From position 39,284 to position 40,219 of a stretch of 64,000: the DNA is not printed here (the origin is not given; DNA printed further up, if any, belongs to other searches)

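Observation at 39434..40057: Methyltransferase is probably an MddH-type H2S/methanethiol methylase (DMS producer)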

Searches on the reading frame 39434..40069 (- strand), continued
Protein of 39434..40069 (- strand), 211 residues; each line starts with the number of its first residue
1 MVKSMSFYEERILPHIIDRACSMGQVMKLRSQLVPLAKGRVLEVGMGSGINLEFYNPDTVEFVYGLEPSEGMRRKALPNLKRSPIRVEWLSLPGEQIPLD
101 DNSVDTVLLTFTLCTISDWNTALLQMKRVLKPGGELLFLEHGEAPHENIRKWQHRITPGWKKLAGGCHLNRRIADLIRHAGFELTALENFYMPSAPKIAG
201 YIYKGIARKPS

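Call 40: search_protein_families(library=ncbifam, proteins=[L066:7001-7618:+, L084:6001-6627:+], max_evalue=1e-8)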
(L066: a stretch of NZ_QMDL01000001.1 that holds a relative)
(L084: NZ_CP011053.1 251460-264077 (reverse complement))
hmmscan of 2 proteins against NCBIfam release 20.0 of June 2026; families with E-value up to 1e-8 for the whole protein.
L066:7001-7618:+ (206 aa): 10 families
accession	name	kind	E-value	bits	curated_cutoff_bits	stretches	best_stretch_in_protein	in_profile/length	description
NF041537.1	ArsM_AhpD_UU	exception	1.2e-13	50.6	510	1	12-183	58-227/345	arsenite methyltransferase/AhpD domain selenoprotein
NF045667.1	MTase_DVU1556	equivalog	1.4e-13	50.8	155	1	32-184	21-166/213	DVU_1556 family methyltransferase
TIGR01934.1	MenG_MenH_UbiE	subfamily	2.6e-13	49.8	158.35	1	26-138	32-145/223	ubiquinone/menaquinone biosynthesis methyltransferase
NF001244.0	PRK00216.1-5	equivalog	7e-13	48.4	216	1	30-146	45-164/236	bifunctional demethylmenaquinone methyltransferase/2-methoxy-6-polyprenyl-1,4-benzoquinol methylase UbiE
NF045882.1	PLipidMtase_Leg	equivalog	4.2e-12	46.3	390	1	32-140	41-149/207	phospholipid N-methyltransferase PmtA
NF041536.1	ArsM_DUF2284_UU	exception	4.9e-12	44.9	575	1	34-197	77-242/459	arsenite methyltransferase/DUF2284 domain selenoprotein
NF043040.1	corrin_prot_MT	hypoth_equivalog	4.5e-11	42.6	180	1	16-150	21-162/216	corrinoid protein-associated methyltransferase CpaM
NF001243.0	PRK00216.1-4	equivalog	2.9e-10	39.9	235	1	58-137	74-154/237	demethylmenaquinone methyltransferase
NF001240.0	PRK00216.1-1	equivalog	1.3e-09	37.5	378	1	81-138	113-172/251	bifunctional demethylmenaquinone methyltransferase/2-methoxy-6-polyprenyl-1,4-benzoquinol methylase UbiE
NF008823.0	PRK11873.1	subfamily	2.3e-09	37.2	263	1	36-134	80-181/272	arsenite methyltransferase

L084:6001-6627:+ (208 aa): 10 families
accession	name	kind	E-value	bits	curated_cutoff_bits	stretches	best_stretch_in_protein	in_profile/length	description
NF045882.1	PLipidMtase_Leg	equivalog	1.8e-16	60.6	390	1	29-145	38-153/207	phospholipid N-methyltransferase PmtA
NF041537.1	ArsM_AhpD_UU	exception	1.5e-14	53.6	510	1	72-197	117-243/345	arsenite methyltransferase/AhpD domain selenoprotein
NF045667.1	MTase_DVU1556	equivalog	4.5e-12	45.9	155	1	32-179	21-161/213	DVU_1556 family methyltransferase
NF041536.1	ArsM_DUF2284_UU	exception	5.6e-12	44.7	575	1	71-204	116-249/459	arsenite methyltransferase/DUF2284 domain selenoprotein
TIGR01934.1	MenG_MenH_UbiE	subfamily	1.7e-11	43.9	158.35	1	13-137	15-144/223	ubiquinone/menaquinone biosynthesis methyltransferase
NF043040.1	corrin_prot_MT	hypoth_equivalog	2.8e-11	43.3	180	1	19-152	24-164/216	corrinoid protein-associated methyltransferase CpaM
NF047649.1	MTase_UXPK_star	exception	1.2e-10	40.9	460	1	68-195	114-242/283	methyltransferase/UXPK-star double selenoprotein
NF001244.0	PRK00216.1-5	equivalog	1.9e-10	40.4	216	1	13-137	24-156/236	bifunctional demethylmenaquinone methyltransferase/2-methoxy-6-polyprenyl-1,4-benzoquinol methylase UbiE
NF052510.1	methyltran_MpqE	exception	3.9e-09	36.2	335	1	61-137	76-154/234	methyl-plastoquinone biosynthesis methyltransferase MpqE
NF001240.0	PRK00216.1-1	equivalog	8.6e-09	34.8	378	0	14-137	40-171/251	bifunctional demethylmenaquinone methyltransferase/2-methoxy-6-polyprenyl-1,4-benzoquinol methylase UbiE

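Call 53: predict_structure(alignment_id=A1)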
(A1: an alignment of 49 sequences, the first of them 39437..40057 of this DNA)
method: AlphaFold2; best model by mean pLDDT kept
length: 207 residues; sequences in the alignment: 49
mean_pLDDT: 78.2   pTM: 0.79
mean pLDDT of the five models: 78.2, 75.4, 72.2, 72.2, 70.9
residues with pLDDT >= 90: 89; 70-90: 55; 50-70: 27; < 50: 36
segments of 3 or more residues with pLDDT < 50: 1-16, 148-163
pLDDT, mean of each block of 10 residues (from residue 1): 41 52 89 97 89 97 84 92 84 93 84 82 97 83 51 41 59 92 79 66 95
secondary structure, 60 per line:
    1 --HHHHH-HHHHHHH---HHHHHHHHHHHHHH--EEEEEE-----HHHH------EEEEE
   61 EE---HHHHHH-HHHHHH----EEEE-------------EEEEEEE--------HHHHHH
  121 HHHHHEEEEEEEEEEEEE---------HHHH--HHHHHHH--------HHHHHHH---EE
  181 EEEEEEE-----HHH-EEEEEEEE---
elements in order: H3-7 H9-15 H19-32 E35-40 H46-49 E56-62 H66-71 H73-78 E83-86 E100-106 H115-125 E126-138 H148-151 H154-160 H169-175 E179-187 E197-204

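Call 56: fold_search(model_id=the predicted structure, library=pdb)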
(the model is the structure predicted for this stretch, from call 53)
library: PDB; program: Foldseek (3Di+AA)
matches with E <= 10: 1991; with E <= 0.001: 1549
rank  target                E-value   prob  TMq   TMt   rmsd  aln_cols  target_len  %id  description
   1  8ys9_B                2.6e-14  1.00  0.69  0.69   4.1       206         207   21  Crystal structure of Phosphatidylethanolamine N-methyltransferase from R. thermophilum complexed with DMPE and SAH (released 2024-10-16)
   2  8ys9_A                4.4e-14  1.00  0.70  0.69   4.0       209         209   19  Crystal structure of Phosphatidylethanolamine N-methyltransferase from R. thermophilum complexed with DMPE and SAH (released 2024-10-16)
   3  4pne_A                4.7e-14  1.00  0.67  0.53   5.1       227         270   21  Crystal Structure of the [4+2]-Cyclase SpnF (released 2015-02-18)
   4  4pne_B                2.5e-13  1.00  0.67  0.52   5.0       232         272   20  Crystal Structure of the [4+2]-Cyclase SpnF (released 2015-02-18)
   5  6uv6_C                2.5e-13  1.00  0.65  0.53   6.7       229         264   21  AtmM with bound rebeccamycin analogue (released 2020-11-25)
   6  6f5z_A                3.2e-13  1.00  0.66  0.61   4.8       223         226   17  Complex between the Haloferax volcanii Trm112 methyltransferase activator and the Hvo_0019 putative methyltransferase (released 2018-07-11)
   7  5gm1_E                4.1e-13  1.00  0.66  0.51   6.3       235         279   20  Crystal structure of methyltransferase TleD complexed with SAH (released 2016-09-28)
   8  3bus_B                4.4e-13  1.00  0.68  0.60   5.6       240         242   21  Crystal Structure of RebM (released 2008-03-25)
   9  3bus_A                5.0e-13  1.00  0.67  0.57   5.3       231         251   20  Crystal Structure of RebM (released 2008-03-25)
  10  6uvq_A                6.4e-13  1.00  0.68  0.57   5.2       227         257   20  Crystal structure of Apo AtmM (released 2020-11-25)
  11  6uv6_A                7.7e-13  1.00  0.67  0.54   5.1       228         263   20  AtmM with bound rebeccamycin analogue (released 2020-11-25)
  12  5gm1_C                1.1e-12  1.00  0.68  0.52   6.2       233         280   20  Crystal structure of methyltransferase TleD complexed with SAH (released 2016-09-28)
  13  5gm2_G                1.6e-12  1.00  0.64  0.51   6.3       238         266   19  Crystal structure of methyltransferase TleD complexed with SAH and teleocidin A1 (released 2016-09-28)
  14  1xxl_A                1.6e-12  1.00  0.62  0.56   6.4       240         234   14  The crystal structure of YcgJ protein from Bacillus subitilis at 2.1 A resolution (released 2004-11-23)
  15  8zc7_B                1.7e-12  1.00  0.68  0.54   4.6       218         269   19  Crystallographic analysis of MitM, which catalyzes the post-mitosane modification in mitomycin biosynthesis (released 2024-11-27)
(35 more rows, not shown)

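Call 57: list_cluster_members(proteins=[P0164, P0166, P0167, P0168, P0169, P0170, P0171, P0172, P0173, P0174])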
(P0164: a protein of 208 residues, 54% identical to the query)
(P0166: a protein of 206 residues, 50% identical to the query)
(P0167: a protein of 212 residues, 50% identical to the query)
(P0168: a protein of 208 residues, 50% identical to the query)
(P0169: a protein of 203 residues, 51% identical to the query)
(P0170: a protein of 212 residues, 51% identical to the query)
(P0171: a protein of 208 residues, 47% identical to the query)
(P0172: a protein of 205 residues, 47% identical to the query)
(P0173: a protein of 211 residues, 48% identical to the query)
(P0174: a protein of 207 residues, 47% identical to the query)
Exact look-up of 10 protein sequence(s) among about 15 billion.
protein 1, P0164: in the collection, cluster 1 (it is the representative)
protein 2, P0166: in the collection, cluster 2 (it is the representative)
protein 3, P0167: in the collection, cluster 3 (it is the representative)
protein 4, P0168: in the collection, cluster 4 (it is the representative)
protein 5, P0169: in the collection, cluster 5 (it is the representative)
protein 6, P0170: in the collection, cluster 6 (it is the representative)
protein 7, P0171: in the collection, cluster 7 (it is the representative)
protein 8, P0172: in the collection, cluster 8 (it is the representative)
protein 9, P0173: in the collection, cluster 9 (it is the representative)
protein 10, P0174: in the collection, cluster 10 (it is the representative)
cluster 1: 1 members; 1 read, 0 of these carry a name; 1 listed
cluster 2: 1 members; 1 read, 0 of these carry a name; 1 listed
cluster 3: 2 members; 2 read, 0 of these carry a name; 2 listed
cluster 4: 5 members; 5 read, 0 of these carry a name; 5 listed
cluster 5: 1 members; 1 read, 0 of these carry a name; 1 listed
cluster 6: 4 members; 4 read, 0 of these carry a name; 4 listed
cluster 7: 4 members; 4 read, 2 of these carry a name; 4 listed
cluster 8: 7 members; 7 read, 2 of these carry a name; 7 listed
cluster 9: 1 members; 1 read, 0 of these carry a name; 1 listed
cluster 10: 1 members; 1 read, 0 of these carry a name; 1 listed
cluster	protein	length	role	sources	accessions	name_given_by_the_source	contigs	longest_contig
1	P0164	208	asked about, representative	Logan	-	-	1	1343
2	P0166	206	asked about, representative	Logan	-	-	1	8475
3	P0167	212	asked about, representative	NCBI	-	-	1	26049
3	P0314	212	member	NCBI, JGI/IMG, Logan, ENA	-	-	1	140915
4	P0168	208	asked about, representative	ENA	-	-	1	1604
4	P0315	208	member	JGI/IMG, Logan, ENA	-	-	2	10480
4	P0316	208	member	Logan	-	-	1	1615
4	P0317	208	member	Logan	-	-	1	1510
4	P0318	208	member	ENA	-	-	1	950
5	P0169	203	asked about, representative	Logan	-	-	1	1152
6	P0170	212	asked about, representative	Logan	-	-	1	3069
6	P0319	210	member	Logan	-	-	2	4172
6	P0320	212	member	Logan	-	-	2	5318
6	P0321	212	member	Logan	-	-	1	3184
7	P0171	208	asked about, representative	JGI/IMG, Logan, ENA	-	SAM-dependent methyltransferase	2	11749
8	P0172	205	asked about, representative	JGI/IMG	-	-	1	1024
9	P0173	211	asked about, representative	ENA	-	-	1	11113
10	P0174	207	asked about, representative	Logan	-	-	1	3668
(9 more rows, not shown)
